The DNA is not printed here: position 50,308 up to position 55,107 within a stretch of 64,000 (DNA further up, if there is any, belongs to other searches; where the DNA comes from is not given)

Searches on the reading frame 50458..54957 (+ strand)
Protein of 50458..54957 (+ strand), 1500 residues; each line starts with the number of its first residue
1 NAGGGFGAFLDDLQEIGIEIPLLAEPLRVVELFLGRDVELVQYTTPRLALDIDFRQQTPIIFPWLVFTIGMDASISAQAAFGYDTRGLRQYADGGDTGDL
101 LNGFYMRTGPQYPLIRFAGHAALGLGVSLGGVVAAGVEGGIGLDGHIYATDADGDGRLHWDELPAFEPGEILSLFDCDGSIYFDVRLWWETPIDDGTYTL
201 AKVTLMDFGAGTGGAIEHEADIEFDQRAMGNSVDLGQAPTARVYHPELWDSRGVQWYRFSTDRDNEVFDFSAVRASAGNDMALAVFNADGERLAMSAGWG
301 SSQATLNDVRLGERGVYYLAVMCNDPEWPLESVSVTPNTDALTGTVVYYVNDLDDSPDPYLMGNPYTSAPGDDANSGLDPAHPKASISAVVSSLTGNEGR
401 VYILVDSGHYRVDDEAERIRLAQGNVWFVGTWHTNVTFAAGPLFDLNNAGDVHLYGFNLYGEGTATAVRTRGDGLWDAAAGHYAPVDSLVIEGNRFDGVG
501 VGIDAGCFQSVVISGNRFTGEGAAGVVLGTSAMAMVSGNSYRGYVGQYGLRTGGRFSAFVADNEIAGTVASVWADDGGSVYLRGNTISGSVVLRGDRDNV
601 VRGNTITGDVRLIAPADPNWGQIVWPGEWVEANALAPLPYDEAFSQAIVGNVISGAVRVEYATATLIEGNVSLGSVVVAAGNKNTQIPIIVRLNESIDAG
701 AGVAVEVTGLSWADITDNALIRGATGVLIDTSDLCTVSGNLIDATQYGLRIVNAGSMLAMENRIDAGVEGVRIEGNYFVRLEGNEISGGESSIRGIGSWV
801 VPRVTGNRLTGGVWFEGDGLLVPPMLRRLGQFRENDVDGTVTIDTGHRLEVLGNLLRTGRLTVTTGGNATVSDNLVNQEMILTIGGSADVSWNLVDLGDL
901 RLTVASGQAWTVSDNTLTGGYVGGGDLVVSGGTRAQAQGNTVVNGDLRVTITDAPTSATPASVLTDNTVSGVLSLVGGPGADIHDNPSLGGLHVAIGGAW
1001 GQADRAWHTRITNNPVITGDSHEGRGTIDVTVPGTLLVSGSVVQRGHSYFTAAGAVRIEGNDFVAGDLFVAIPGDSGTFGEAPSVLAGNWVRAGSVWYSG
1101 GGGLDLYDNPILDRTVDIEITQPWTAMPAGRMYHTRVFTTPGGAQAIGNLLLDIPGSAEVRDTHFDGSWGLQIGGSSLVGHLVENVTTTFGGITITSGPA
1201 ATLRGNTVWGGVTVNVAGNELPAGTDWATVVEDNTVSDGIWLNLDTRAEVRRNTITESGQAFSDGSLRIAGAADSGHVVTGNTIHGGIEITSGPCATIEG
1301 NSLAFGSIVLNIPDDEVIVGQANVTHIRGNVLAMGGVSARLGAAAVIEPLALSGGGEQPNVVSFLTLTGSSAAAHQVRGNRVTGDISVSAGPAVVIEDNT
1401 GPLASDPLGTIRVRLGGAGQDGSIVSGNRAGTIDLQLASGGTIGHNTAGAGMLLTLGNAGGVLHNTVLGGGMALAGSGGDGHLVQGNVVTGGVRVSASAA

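Call 63: search_protein_families(library=pfam, proteins=[window:50458-54957:+], max_evalue=0.001)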
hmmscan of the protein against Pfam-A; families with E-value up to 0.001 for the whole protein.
window:50458-54957:+ (1500 aa): 2 families
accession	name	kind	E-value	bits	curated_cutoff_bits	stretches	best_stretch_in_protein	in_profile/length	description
PF05048.19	NosD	-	1.3e-18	67.6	23.6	1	693-796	14-108/212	Periplasmic copper-binding protein (NosD)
PF13229.12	Beta_helix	-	5.8e-16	59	25.9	2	488-608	10-136/158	Right handed beta helix region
